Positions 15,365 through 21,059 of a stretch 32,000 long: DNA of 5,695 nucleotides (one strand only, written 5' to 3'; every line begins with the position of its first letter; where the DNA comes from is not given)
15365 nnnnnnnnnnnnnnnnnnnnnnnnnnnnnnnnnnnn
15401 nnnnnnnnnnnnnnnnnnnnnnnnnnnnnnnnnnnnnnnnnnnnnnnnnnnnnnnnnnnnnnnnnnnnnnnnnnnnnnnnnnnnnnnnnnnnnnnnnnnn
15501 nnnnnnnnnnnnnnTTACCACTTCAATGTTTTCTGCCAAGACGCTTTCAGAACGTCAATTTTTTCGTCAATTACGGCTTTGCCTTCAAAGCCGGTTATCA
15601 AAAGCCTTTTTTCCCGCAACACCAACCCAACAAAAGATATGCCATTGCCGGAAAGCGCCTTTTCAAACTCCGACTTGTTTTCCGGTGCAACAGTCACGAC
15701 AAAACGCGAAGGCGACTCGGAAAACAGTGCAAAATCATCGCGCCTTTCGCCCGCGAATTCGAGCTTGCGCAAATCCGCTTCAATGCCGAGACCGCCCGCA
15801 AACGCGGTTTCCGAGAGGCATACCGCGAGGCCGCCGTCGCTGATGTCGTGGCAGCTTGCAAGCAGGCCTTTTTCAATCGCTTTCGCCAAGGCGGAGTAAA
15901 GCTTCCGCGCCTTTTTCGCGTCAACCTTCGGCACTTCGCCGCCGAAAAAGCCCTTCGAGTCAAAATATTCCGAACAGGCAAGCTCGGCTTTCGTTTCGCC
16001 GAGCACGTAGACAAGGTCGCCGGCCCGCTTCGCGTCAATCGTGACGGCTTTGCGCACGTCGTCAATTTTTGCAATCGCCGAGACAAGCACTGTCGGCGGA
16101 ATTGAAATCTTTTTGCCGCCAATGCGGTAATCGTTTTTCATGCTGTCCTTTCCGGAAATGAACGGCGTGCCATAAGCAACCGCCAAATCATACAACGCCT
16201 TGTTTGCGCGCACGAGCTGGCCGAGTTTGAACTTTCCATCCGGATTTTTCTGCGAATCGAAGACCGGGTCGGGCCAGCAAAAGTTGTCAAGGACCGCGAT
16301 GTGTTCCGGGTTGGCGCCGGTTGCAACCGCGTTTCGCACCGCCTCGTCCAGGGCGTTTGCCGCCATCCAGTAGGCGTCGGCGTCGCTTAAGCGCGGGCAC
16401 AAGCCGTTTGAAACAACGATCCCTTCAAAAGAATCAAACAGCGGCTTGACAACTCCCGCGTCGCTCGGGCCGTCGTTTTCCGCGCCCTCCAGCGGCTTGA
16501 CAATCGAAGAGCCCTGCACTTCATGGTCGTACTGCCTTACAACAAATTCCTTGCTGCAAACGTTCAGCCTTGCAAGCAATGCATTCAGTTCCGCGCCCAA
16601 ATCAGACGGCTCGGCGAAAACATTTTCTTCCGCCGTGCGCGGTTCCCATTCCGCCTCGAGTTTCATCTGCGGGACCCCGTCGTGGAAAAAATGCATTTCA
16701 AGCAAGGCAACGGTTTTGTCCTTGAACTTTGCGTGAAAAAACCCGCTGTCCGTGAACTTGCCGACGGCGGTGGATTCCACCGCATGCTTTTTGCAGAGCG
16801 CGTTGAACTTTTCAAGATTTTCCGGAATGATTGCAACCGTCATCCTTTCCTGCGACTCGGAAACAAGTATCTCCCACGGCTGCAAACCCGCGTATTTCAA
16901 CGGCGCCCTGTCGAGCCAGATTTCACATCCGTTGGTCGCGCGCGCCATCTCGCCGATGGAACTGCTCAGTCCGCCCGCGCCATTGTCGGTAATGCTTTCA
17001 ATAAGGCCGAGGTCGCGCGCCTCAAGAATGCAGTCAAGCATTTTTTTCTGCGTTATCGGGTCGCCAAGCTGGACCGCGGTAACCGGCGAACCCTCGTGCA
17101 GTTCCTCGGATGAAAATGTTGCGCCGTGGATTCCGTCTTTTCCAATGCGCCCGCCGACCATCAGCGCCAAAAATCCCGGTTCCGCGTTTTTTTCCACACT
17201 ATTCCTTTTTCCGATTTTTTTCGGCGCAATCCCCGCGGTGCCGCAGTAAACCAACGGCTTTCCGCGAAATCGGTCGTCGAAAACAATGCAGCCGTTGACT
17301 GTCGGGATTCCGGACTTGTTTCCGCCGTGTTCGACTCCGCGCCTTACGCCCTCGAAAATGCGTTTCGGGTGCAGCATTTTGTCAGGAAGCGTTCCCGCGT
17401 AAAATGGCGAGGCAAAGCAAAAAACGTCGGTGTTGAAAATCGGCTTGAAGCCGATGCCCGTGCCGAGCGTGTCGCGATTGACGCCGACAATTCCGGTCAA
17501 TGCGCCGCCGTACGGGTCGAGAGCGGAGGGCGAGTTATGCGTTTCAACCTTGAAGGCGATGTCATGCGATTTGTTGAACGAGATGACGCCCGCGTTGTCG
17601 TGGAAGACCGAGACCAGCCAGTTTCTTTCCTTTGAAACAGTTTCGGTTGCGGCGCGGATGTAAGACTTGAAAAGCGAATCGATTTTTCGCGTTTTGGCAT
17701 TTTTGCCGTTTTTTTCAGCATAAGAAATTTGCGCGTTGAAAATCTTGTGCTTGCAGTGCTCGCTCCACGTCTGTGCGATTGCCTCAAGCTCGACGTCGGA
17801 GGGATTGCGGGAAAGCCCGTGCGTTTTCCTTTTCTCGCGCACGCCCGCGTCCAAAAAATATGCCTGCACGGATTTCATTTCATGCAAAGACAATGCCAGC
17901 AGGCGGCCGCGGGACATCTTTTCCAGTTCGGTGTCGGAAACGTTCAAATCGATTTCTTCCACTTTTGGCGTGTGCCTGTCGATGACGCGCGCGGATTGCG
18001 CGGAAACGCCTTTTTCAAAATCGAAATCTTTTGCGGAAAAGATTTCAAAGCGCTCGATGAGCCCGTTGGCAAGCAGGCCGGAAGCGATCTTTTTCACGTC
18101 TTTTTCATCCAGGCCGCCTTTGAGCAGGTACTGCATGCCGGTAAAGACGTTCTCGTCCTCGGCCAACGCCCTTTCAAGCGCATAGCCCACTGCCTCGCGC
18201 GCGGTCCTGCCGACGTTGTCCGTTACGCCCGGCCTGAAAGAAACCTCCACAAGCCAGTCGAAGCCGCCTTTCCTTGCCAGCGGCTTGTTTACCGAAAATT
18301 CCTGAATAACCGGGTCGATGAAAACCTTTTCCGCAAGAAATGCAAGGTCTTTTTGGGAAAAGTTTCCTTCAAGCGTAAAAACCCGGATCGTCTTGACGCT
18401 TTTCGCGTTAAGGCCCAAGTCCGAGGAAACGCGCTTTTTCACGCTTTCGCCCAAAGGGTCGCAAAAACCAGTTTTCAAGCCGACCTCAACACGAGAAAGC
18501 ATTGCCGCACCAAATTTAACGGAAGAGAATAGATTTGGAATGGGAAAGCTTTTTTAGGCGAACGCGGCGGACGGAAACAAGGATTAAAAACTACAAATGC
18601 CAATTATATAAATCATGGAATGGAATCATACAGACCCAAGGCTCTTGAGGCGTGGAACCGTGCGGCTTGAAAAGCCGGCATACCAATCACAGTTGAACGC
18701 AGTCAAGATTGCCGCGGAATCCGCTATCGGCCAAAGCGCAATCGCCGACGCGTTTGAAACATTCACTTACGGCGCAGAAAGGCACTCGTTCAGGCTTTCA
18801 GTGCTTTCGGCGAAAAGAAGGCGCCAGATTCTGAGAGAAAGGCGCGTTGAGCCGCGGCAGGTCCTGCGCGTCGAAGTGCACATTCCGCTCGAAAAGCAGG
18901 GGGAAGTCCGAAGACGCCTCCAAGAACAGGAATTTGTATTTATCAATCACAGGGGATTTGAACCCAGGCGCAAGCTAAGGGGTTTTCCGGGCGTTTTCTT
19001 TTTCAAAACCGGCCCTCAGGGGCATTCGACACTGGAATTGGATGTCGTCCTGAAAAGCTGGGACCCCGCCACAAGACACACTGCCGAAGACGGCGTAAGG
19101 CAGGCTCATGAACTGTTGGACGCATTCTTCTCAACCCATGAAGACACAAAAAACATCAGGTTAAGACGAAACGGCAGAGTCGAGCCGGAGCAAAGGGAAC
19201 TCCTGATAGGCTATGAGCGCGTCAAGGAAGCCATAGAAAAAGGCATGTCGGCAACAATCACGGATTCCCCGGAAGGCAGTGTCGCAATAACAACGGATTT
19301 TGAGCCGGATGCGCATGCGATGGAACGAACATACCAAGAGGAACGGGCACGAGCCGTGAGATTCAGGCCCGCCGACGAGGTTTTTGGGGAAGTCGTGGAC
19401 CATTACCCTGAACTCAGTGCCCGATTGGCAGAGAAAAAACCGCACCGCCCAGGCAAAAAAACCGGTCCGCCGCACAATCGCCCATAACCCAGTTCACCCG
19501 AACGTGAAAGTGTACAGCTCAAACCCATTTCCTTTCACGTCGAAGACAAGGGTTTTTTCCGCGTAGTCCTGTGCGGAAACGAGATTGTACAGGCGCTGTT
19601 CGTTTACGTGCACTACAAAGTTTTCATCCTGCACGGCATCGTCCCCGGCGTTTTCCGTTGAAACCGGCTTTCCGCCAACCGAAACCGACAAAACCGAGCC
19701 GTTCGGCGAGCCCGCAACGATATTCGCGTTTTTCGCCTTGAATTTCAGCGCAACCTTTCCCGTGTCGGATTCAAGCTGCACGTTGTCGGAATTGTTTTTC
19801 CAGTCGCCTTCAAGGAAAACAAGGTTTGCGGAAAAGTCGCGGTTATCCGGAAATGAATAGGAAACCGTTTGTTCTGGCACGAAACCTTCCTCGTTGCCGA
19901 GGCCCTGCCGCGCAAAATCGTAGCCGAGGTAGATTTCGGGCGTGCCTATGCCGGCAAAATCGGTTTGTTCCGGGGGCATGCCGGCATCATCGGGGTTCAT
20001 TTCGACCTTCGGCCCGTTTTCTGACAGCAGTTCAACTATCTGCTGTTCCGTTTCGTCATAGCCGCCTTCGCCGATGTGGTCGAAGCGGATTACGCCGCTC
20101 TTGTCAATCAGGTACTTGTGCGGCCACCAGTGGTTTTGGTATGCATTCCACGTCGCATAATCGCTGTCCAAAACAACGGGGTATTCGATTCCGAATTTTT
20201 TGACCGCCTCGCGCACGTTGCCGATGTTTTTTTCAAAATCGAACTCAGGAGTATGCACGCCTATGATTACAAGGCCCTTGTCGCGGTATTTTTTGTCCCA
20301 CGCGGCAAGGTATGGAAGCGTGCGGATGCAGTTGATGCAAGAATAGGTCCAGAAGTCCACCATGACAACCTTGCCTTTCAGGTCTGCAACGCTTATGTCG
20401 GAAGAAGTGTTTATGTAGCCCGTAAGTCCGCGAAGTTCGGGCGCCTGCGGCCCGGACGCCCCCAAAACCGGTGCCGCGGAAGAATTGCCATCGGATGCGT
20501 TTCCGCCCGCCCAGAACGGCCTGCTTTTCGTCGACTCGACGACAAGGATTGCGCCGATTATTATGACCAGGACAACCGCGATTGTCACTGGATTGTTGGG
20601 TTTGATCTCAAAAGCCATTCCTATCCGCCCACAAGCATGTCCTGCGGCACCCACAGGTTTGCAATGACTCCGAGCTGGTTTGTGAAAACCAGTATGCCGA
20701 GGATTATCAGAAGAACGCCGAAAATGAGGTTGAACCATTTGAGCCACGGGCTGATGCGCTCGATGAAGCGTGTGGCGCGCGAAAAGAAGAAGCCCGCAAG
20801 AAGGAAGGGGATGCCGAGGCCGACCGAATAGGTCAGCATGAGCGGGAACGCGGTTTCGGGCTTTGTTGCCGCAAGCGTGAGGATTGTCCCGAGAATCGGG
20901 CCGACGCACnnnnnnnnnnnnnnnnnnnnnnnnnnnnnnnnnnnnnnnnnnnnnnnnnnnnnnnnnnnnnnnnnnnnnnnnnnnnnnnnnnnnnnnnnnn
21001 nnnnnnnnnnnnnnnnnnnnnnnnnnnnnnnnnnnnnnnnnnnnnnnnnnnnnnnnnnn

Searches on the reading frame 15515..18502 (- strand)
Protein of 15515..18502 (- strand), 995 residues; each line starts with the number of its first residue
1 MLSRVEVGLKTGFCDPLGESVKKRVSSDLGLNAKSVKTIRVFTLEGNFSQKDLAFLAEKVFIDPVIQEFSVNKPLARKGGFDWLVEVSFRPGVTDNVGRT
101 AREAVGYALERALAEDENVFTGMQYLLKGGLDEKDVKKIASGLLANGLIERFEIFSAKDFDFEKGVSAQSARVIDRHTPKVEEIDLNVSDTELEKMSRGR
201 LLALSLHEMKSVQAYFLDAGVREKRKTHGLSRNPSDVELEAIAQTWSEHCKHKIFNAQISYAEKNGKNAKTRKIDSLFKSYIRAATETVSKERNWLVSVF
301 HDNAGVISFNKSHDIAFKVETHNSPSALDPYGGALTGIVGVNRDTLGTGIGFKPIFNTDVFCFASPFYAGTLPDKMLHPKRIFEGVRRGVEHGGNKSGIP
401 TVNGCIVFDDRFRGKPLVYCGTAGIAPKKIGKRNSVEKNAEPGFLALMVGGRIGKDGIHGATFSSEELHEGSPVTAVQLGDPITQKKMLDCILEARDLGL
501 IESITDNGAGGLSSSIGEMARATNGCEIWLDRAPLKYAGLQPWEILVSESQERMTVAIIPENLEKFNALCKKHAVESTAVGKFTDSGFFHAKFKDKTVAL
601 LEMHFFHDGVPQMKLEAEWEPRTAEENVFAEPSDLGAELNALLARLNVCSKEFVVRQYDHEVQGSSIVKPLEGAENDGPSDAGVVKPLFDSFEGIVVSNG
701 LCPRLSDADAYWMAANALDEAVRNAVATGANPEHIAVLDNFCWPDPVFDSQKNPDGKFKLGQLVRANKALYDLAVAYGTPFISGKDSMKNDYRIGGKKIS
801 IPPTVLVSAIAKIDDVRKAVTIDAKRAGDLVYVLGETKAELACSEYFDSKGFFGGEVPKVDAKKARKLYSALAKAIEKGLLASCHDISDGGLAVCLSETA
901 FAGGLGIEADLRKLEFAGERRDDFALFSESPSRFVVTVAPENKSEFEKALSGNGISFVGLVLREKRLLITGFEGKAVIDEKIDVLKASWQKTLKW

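Call 37: search_protein_families(library=pfam, proteins=[window:15515-18502:-], max_evalue=0.001)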
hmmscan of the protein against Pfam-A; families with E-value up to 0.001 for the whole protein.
window:15515-18502:- (995 aa): 4 families
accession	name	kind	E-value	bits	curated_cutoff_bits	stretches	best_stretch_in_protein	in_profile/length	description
PF02769.27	AIRS_C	-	1.9e-48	165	23.1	2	447-587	7-149/156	AIR synthase related protein, C-terminal domain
PF00586.29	AIRS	-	1.8e-22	80.3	24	2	302-425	2-111/112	AIR synthase related protein, N-terminal domain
PF18072.6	FGAR-AT_linker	-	1.3e-16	61.3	26.6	1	193-253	1-50/50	Formylglycinamide ribonucleotide amidotransferase linker domain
PF02700.19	PurS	-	4e-10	40.2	22.2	1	4-71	3-75/77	Phosphoribosylformylglycinamidine (FGAM) synthase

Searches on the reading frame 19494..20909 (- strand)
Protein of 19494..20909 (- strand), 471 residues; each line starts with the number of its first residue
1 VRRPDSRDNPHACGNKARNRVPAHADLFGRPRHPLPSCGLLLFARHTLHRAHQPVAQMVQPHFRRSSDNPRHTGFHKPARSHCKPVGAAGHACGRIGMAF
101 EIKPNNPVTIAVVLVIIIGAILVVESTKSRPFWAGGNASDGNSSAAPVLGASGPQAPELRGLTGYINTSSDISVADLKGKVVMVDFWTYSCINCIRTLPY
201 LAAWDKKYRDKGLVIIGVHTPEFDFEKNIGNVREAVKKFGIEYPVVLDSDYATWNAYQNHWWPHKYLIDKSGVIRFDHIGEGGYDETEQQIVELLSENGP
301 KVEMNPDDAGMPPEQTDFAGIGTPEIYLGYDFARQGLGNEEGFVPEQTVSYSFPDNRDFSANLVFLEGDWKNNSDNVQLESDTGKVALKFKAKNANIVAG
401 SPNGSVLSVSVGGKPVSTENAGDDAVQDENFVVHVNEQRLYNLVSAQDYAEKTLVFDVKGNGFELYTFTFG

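Call 37: search_protein_families(library=pfam, proteins=[window:19494-20909:-], max_evalue=0.001)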
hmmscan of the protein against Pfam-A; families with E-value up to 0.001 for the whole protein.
window:19494-20909:- (471 aa): 4 families
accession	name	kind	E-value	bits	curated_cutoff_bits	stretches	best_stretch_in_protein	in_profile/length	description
PF17991.7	Thioredoxin_10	-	5.1e-28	98.9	27.1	1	323-471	1-142/142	Thioredoxin like C-terminal domain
PF08534.16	Redoxin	-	1.5e-13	51.2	26.6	1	155-283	5-137/148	Redoxin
PF00578.27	AhpC-TSA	-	2.9e-13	50.3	26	1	169-276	15-123/124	AhpC/TSA family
PF13905.12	Thioredoxin_8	-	1.4e-07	32.2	27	1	179-272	1-92/94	Thioredoxin-like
